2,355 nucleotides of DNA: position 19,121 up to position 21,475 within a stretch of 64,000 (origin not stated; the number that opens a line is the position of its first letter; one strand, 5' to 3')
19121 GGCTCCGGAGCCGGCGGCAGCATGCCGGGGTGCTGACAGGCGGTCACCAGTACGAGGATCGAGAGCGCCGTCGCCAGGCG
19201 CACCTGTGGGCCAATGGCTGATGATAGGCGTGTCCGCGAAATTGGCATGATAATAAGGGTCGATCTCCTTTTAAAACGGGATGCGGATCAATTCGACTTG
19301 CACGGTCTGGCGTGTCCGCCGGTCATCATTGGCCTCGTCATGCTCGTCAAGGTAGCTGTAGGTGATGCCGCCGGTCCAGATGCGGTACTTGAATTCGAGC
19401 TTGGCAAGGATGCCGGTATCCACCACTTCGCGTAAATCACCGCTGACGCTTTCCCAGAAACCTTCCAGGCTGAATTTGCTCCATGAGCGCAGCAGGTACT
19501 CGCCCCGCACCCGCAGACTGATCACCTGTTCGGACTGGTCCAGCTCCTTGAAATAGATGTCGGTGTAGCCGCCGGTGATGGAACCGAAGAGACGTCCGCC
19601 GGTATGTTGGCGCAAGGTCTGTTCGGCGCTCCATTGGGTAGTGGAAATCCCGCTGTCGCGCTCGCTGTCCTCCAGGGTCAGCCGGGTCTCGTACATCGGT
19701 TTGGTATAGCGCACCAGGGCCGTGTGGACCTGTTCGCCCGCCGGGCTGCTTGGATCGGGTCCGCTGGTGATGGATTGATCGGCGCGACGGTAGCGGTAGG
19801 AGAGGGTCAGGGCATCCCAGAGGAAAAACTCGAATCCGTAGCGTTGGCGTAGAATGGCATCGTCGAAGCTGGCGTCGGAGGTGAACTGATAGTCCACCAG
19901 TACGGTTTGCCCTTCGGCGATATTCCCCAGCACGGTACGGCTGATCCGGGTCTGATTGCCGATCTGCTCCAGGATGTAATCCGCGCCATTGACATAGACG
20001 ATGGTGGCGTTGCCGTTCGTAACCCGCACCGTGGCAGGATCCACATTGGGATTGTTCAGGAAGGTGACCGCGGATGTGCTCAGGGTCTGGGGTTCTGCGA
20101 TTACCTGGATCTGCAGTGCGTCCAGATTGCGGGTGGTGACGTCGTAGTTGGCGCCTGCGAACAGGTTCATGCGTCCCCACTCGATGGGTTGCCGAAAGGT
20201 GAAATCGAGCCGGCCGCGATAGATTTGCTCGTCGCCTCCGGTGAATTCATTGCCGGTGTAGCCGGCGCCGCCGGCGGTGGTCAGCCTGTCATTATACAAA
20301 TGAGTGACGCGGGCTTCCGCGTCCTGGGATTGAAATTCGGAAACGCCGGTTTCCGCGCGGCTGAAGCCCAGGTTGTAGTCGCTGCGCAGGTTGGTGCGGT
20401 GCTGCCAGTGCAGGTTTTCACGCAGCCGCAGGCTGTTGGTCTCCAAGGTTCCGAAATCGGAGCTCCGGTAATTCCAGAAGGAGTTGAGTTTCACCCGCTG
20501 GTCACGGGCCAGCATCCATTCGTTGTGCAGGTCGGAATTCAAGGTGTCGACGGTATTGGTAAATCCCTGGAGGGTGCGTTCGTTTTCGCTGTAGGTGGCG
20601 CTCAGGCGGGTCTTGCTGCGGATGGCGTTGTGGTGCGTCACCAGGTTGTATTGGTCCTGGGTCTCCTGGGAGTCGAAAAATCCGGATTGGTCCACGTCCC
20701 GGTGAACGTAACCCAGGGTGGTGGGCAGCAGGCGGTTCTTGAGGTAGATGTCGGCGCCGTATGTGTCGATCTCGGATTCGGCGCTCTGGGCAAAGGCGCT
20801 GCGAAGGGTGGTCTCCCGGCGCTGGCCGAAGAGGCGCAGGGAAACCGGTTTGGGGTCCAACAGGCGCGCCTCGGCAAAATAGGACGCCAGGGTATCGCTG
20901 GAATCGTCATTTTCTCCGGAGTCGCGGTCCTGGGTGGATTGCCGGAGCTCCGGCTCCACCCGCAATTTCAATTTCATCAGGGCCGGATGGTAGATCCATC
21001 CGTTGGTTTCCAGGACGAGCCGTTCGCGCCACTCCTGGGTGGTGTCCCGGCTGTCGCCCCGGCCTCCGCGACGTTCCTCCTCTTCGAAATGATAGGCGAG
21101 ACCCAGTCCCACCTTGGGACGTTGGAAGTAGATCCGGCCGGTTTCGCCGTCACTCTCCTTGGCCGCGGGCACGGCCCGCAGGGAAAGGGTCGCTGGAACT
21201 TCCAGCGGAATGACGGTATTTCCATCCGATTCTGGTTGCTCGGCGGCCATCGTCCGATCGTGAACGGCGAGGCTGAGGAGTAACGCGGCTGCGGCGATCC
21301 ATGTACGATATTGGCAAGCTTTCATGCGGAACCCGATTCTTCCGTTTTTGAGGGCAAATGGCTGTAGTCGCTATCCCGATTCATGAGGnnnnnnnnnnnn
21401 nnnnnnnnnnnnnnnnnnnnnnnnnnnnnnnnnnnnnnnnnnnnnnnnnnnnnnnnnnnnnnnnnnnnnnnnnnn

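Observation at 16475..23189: Outer-membrane sub-module: barrel flanked on both sides by NHL lipoproteins and by a 4-haem and a 12-haem cytochrome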

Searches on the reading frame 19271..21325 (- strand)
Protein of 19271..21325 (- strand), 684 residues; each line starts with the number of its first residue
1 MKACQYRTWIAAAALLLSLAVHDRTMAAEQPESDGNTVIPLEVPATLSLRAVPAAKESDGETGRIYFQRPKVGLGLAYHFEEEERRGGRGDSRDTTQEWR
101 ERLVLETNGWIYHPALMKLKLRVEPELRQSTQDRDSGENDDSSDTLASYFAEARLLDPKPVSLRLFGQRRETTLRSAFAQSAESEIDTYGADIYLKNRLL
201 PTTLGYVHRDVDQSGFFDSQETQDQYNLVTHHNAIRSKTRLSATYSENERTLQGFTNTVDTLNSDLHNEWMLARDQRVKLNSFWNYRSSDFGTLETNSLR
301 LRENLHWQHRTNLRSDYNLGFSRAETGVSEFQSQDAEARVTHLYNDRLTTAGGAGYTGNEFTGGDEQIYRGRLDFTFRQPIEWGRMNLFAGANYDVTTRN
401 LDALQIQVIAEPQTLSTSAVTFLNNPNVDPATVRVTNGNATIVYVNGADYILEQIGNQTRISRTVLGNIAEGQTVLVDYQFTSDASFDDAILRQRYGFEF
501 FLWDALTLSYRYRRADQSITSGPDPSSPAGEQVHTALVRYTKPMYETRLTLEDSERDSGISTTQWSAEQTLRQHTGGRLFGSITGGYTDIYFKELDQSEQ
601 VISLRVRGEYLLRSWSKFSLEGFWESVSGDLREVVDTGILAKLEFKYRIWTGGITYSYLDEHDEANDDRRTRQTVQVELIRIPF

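Call 4: search_protein_families(library=pfam, proteins=[window:19271-21325:-], max_evalue=0.01)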
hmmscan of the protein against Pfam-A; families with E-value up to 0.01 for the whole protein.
window:19271-21325:- (684 aa): 0 families

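Call 5: search_protein_families(library=ncbifam, proteins=[window:19271-21325:-], max_evalue=0.01)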
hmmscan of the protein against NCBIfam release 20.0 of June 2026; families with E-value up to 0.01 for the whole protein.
window:19271-21325:- (684 aa): 1 family
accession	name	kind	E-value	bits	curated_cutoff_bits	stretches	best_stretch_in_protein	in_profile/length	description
NF007547.0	PRK10162.1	equivalog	0.0011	18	389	1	436-494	81-138/321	acetyl esterase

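Call 7: find_homologous_proteins(query=window:19271-21325:-)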
Query window:19271-21325:- (684 aa): 10 proteins with E <= 0.001 among 8000 candidates.
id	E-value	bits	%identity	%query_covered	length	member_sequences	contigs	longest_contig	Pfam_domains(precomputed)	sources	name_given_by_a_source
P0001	0.0e+0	1549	100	100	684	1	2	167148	-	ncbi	-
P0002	1.6e-224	765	55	95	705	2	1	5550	-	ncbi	-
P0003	1.8e-171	590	44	99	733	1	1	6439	-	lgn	-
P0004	2.8e-155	537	44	95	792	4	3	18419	-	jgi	jgi:hypothetical protein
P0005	6.2e-153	529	43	96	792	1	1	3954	-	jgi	jgi:hypothetical protein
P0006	1.0e-152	528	43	96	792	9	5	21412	-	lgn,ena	-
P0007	5.0e-151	523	43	96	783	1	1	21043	-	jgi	-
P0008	1.9e-149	517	43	96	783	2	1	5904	-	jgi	jgi:hypothetical protein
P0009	1.2e-148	515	41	96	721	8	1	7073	-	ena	-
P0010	6.9e-143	496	41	96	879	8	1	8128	-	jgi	jgi:hypothetical protein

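Call 11: find_encoding_contigs(protein=P0001, flank=10000, max_places=3)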
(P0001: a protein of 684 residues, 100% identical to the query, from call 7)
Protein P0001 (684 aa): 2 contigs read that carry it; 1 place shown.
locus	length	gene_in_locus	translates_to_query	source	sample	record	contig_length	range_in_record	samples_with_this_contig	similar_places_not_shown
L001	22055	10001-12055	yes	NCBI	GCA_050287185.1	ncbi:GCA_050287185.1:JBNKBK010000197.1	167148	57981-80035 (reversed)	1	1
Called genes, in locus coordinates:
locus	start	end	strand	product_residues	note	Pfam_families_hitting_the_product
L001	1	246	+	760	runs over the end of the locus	PF22113:Mtrc-MtrF_II-IV_dom (faint), PF14522:Cytochrome_C7 (faint), PF14537:Cytochrom_c3_2 (faint), PF22678:Cytochrom_c_NrfB-like (faint), PF09699:Paired_CXXCH_1 (weak)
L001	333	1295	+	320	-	PF09699:Paired_CXXCH_1 (faint), PF14522:Cytochrome_C7 (faint)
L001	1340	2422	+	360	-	PF02085:Cytochrom_CIII (faint), PF14522:Cytochrome_C7 (faint), PF14537:Cytochrom_c3_2 (faint), PF22113:Mtrc-MtrF_II-IV_dom (weak)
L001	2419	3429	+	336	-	PF01292:Ni_hydr_CYTB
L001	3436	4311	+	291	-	-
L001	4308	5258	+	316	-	PF25021:TEN_NHL (faint), PF17170:DUF5128, PF01436:NHL (weak)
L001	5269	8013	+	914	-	PF14522:Cytochrome_C7 (faint), PF14537:Cytochrom_c3_2 (faint), PF22113:Mtrc-MtrF_II-IV_dom (faint), PF09699:Paired_CXXCH_1 (weak)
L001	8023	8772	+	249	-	PF09699:Paired_CXXCH_1 (faint)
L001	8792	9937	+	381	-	PF01436:NHL (faint), PF17170:DUF5128 (weak)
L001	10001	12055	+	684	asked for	-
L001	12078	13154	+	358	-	-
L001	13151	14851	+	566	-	PF14537:Cytochrom_c3_2 (faint), PF22113:Mtrc-MtrF_II-IV_dom (faint), PF22678:Cytochrom_c_NrfB-like (faint), PF14522:Cytochrome_C7 (faint), PF09699:Paired_CXXCH_1 (weak)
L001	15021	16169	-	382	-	PF13183:Fer4_8, PF12838:Fer4_7 (faint), PF13187:Fer4_9 (weak), PF13534:Fer4_17 (weak), PF27541:CitB (weak), PF02665:Nitrate_red_gam (faint)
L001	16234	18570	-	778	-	PF07992:Pyr_redox_2 (weak), PF00890:FAD_binding_2 (weak), PF01266:DAO, PF12831:FAD_oxidored, PF13450:NAD_binding_8, PF12838:Fer4_7 (weak), PF13187:Fer4_9, PF02662:FlpD, +6 more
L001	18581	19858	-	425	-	PF00890:FAD_binding_2 (weak), PF01134:GIDA (faint), PF01266:DAO (weak), PF07992:Pyr_redox_2 (faint), PF12831:FAD_oxidored, PF13450:NAD_binding_8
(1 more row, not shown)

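Call 12: find_encoding_contigs(protein=P0006, flank=10000, max_places=3)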
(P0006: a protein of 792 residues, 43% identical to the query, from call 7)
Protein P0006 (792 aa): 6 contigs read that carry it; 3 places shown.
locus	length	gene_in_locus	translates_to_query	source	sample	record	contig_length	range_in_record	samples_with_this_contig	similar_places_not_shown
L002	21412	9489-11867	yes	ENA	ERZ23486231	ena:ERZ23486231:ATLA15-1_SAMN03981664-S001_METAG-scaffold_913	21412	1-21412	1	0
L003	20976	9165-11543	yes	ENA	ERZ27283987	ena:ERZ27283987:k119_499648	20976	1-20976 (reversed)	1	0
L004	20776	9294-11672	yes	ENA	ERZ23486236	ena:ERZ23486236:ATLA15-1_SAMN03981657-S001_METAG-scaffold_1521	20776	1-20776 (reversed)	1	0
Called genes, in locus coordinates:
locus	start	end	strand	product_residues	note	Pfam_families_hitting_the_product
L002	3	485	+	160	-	?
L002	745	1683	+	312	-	-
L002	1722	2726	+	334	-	PF01436:NHL (weak), PF08450:SGL (faint), PF17170:DUF5128, PF25021:TEN_NHL (faint), PF01436:NHL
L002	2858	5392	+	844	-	PF14522:Cytochrome_C7 (faint), PF14537:Cytochrom_c3_2 (faint), PF09699:Paired_CXXCH_1 (weak)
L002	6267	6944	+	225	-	PF14522:Cytochrome_C7 (faint), PF22113:Mtrc-MtrF_II-IV_dom (faint), PF09699:Paired_CXXCH_1 (faint)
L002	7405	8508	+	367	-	PF17170:DUF5128 (faint), PF01436:NHL (faint)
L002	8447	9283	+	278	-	PF22113:Mtrc-MtrF_II-IV_dom (weak), PF22678:Cytochrom_c_NrfB-like (faint), PF14522:Cytochrome_C7 (weak), PF09699:Paired_CXXCH_1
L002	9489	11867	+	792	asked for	-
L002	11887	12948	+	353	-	PF06739:SBBP (faint), PF25021:TEN_NHL (faint), PF08450:SGL (faint), PF17170:DUF5128 (weak), PF01436:NHL (weak)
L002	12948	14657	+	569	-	PF14522:Cytochrome_C7 (faint), PF14537:Cytochrom_c3_2 (faint), PF22113:Mtrc-MtrF_II-IV_dom (faint), PF22678:Cytochrom_c_NrfB-like (faint), PF09699:Paired_CXXCH_1 (faint)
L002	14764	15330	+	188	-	-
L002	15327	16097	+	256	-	PF14522:Cytochrome_C7 (faint), PF09699:Paired_CXXCH_1 (faint), PF14537:Cytochrom_c3_2 (faint)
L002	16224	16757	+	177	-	PF00672:HAMP (weak)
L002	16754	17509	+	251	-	-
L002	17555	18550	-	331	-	PF00578:AhpC-TSA, PF08534:Redoxin, PF13174:TPR_6 (faint), PF13905:Thioredoxin_8, PF13414:TPR_11 (faint), PF13424:TPR_12 (faint), PF07719:TPR_2 (faint), PF00515:TPR_1 (weak), +6 more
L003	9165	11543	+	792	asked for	-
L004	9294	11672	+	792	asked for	-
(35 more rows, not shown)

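Call 13: find_encoding_contigs(protein=P0004, flank=10000, max_places=3)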
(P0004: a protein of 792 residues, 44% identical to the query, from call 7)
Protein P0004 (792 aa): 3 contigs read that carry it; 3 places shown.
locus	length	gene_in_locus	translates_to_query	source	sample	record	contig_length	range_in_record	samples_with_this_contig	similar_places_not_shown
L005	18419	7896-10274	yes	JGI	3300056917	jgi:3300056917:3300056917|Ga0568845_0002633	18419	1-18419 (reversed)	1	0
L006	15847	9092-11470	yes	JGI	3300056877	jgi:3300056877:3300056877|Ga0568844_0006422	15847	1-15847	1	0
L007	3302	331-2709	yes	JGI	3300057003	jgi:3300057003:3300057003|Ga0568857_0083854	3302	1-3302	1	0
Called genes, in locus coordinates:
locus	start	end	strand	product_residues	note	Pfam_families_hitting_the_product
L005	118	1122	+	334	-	PF01436:NHL (weak), PF17170:DUF5128, PF25021:TEN_NHL (faint), PF08450:SGL (faint), PF01436:NHL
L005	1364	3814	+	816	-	PF14522:Cytochrome_C7 (faint), PF14537:Cytochrom_c3_2 (faint), PF22113:Mtrc-MtrF_II-IV_dom (faint), PF09699:Paired_CXXCH_1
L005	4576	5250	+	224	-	PF14522:Cytochrome_C7 (faint), PF09699:Paired_CXXCH_1 (faint)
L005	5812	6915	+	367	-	PF01436:NHL (faint), PF17170:DUF5128 (faint)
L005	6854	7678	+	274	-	PF22113:Mtrc-MtrF_II-IV_dom (weak), PF22678:Cytochrom_c_NrfB-like (faint), PF14522:Cytochrome_C7 (weak), PF09699:Paired_CXXCH_1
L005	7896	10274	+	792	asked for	-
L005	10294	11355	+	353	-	PF06739:SBBP (faint), PF25021:TEN_NHL (faint), PF08450:SGL (faint), PF17170:DUF5128 (weak), PF01436:NHL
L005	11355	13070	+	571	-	PF14537:Cytochrom_c3_2 (faint), PF22678:Cytochrom_c_NrfB-like (faint), PF09699:Paired_CXXCH_1 (faint), PF14522:Cytochrome_C7 (faint), PF22113:Mtrc-MtrF_II-IV_dom (weak)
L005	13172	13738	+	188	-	-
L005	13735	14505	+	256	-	PF14522:Cytochrome_C7 (faint), PF09699:Paired_CXXCH_1 (faint), PF14537:Cytochrom_c3_2 (weak)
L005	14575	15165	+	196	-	PF00672:HAMP (weak)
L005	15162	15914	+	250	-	-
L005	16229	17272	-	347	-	PF07719:TPR_2 (faint), PF13428:TPR_14 (faint), PF13432:TPR_16 (faint), PF00578:AhpC-TSA, PF08534:Redoxin, PF13174:TPR_6 (faint), PF13905:Thioredoxin_8, PF00515:TPR_1 (weak), +5 more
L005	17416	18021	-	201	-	PF14522:Cytochrome_C7 (faint), PF09699:Paired_CXXCH_1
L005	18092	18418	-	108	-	?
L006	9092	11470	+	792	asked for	-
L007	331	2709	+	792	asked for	-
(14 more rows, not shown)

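Call 18: find_related_loci(query=A1, collection=genome_contigs, flank=10000)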
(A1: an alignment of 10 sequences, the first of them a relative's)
Query A1 (684 aa) in genome_contigs; peptide patterns used: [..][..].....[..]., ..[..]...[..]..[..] (x = any residue, [..] = any of these).
53 stretches matched a pattern; 4 encode a relative of the query (tblastn E <= 1e-3); 4 distinct loci.
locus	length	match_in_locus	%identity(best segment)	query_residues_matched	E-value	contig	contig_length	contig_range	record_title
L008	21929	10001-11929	38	44-682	1e-134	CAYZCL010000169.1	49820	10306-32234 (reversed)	MAG TPA_asm: uncultured Desulfobacteraceae bacterium isolate binchicken_co219_27 genome assembly, contig: k141_100407, w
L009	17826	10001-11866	38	63-682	2e-132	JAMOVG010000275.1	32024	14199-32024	MAG: Desulfobacteraceae bacterium isolate PIR-30_metabat1_scaf2bin.094 PIR-30_scaffold_431_c1, whole genome shotgun sequ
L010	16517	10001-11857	34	66-684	2e-112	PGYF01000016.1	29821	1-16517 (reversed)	MAG: Nitrospira bacterium HGW-Nitrospira-1 bjp_ig2158_scaffold_1632, whole genome shotgun sequence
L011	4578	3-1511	37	182-684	6e-90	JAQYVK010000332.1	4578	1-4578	MAG: Desulfatiglandales bacterium isolate SG_15_bin78 SG_15_bin.78.orig_15_c_000000423579, whole genome shotgun sequence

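Call 26: predict_structure(alignment_id=A1)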
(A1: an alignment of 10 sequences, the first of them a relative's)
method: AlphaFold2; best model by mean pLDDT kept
length: 684 residues; sequences in the alignment: 10
mean_pLDDT: 74.5   pTM: 0.58
mean pLDDT of the five models: 74.5, 66.2, 56.0, 45.0, 29.7
residues with pLDDT >= 90: 121; 70-90: 362; 50-70: 123; < 50: 78
segments of 3 or more residues with pLDDT < 50: 1-70, 175-179
pLDDT, mean of each block of 10 residues (from residue 1): 33 41 30 26 27 28 29 72 73 70 71 57 76 59 65 67 76 52 72 76 86 69 88 83 88 76 87 68 85 74 84 87 76 88 88 89 79 93 91 87 60 78 73 79 82 77 82 81 68 94 92 88 69 94 90 84 93 80 92 86 90 82 88 85 76 86 80 83 53
secondary structure, 60 per line:
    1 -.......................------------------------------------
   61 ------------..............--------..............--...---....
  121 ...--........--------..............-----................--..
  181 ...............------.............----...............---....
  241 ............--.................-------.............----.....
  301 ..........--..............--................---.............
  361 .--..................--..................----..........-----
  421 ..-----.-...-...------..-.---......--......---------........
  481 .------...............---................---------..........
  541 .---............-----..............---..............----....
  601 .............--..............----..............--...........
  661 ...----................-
elements in order (helices of 4 or more, strands of 3 or more residues): H2-24 E73-86 E95-108 E111-113 E117-123 E126-133 E142-155 E161-176 E179-195 E202-214 E219-233 E237-252 E255-271 E279-291 E296-310 E313-326 E329-344 E348-361 E364-381 E384-401 E406-415 E434-436 E450-455 E458-463 E473-481 E488-502 E506-521 E531-541 E545-556 E562-575 E579-592 E597-613 E616-629 E634-647 E650-663 E668-683

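Call 29: fold_search(model_id=the predicted structure, library=pdb)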
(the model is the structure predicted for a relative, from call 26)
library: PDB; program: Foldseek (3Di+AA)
matches with E <= 10: 780; with E <= 0.001: 223
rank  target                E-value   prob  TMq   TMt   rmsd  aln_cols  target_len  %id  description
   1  2hdf                  3.7e-08  1.00  0.36  0.40   9.5       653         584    9  Crystal structure of the Colicin I receptor Cir from E.coli (released 2007-05-08)
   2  5fp2_B                4.0e-08  1.00  0.28  0.33  17.9       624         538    8  Crystal structure of the siderophore receptor PirA from Pseudomonas aeruginosa (released 2015-12-09)
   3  9nn6_A                5.8e-08  1.00  0.35  0.37  14.1       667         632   10  E. coli Cir in Complex with the RBD of Microcin V (released 2025-09-24)
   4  2hdi_A                1.3e-07  1.00  0.37  0.41  10.2       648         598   10  Crystal structure of the Colicin I receptor Cir from E.coli in complex with receptor binding domain of Colicin Ia. (released 2007-05-08)
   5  5ixm_E                1.3e-07  1.00  0.33  0.39  15.4       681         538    8  The LPS Transporter LptDE from Yersinia pestis, core complex (released 2016-05-18)
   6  5iv8_A                1.3e-07  1.00  0.31  0.35  16.9       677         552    7  The LPS Transporter LptDE from Klebsiella pneumoniae, core complex (released 2016-05-18)
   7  9fy9_D                1.9e-07  1.00  0.27  0.27  23.8       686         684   10  Cryo-EM structure of the type 1 chaperone-usher pilus FimD-tip complex (FimDHGFC) - Conformer 1 (released 2025-06-04)
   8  9dhe                  2.6e-07  1.00  0.28  0.30  18.4       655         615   11  The crystal structure on the heme/hemoglobin transporter ChuA, in complex with heme (released 2025-05-21)
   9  6r2q_B                3.1e-07  1.00  0.41  0.42  16.2       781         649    8  Structure of the Mtr complex (released 2020-04-22)
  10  9fw9_D                3.7e-07  1.00  0.26  0.26  22.5       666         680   11  Cryo-EM structure of the type 1 pilus assembly platform as part of the FimA-bound chaperone-usher pilus complex (FimDH (released 2025-06-04)
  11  5ixm_G                4.0e-07  1.00  0.34  0.40  15.0       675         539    8  The LPS Transporter LptDE from Yersinia pestis, core complex (released 2016-05-18)
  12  9i95_A                4.8e-07  1.00  0.33  0.38  15.8       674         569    6  Cryo-EM structure of Shigella flexneri LptDE bound by a Bicyclic peptide molecule (Compound 4) (released 2025-10-15)
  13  8p98_A                6.5e-07  1.00  0.29  0.31  17.2       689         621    8  BtuB3G3 bound to cyanocobalamin with ordered EL8 (released 2023-08-16)
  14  5ixm_A                7.4e-07  1.00  0.33  0.38  15.7       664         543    7  The LPS Transporter LptDE from Yersinia pestis, core complex (released 2016-05-18)
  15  9kn3_A                9.6e-07  1.00  0.22  0.21  25.1       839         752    8  Cryo-EM structure of LptDEM complex from Escherichia coli (released 2025-07-23)
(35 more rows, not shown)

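Call 30: search_protein_representatives(alignment_id=A1)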
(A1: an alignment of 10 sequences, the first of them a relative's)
Query: 10 sequences, 752 profile positions. Proteins with E-value up to 0.001 (for the whole library): 2219; up to 1e-10: 1641; up to 1e-30: 587. The best 150 are listed.
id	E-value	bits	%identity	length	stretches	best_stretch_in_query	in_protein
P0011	0.0e+00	1235.7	-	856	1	11-752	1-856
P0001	0.0e+00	1081.6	-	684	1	86-752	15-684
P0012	9.4e-275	930.1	-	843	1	97-752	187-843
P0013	7.7e-239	811.4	-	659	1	126-752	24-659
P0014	1.8e-218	744.0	-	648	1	5-497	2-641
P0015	3.6e-218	743.0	-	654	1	129-752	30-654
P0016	1.6e-210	717.8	-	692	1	120-752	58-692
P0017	1.3e-207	708.1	-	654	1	126-752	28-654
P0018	1.0e-204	698.6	-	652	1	131-751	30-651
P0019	4.0e-203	693.3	-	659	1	132-752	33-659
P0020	1.7e-193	661.5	-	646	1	128-752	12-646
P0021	2.2e-187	641.3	-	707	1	125-752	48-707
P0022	1.6e-186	638.4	-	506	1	248-752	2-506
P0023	9.8e-183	625.9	-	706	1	88-752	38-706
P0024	5.9e-181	620.0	-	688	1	103-752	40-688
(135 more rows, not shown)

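Call 33: search_solved_structures(query=A1, max_evalue=1)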
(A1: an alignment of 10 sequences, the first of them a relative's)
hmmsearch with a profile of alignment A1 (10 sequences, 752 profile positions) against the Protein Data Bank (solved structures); distinct sequences matched with E-value up to 1: 0.

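Call 64: find_encoding_contigs(protein=P0002, flank=10000, max_places=2)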
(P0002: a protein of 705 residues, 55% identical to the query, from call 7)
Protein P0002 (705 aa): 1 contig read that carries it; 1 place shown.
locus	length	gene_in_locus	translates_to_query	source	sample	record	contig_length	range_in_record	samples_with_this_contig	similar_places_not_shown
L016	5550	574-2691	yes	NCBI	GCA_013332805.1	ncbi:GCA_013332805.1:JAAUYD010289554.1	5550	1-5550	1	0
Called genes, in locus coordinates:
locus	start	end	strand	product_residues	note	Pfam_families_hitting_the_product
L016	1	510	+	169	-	?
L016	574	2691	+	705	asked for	-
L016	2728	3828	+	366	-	PF17170:DUF5128 (faint), PF08450:SGL (faint), PF25021:TEN_NHL (faint), PF01436:NHL (faint)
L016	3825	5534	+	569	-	PF14537:Cytochrom_c3_2 (faint), PF14522:Cytochrome_C7 (faint), PF09699:Paired_CXXCH_1 (weak)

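Call 65: find_encoding_contigs(protein=P0003, flank=10000, max_places=2)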
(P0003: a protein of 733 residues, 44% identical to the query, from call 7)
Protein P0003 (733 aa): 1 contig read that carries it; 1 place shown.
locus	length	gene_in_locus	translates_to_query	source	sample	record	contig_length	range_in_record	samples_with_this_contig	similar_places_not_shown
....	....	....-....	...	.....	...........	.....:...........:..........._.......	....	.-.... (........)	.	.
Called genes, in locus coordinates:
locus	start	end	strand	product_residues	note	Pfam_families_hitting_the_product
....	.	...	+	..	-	?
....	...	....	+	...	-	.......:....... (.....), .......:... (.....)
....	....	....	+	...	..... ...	-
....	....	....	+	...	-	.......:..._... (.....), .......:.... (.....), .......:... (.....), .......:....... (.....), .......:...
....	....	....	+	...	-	?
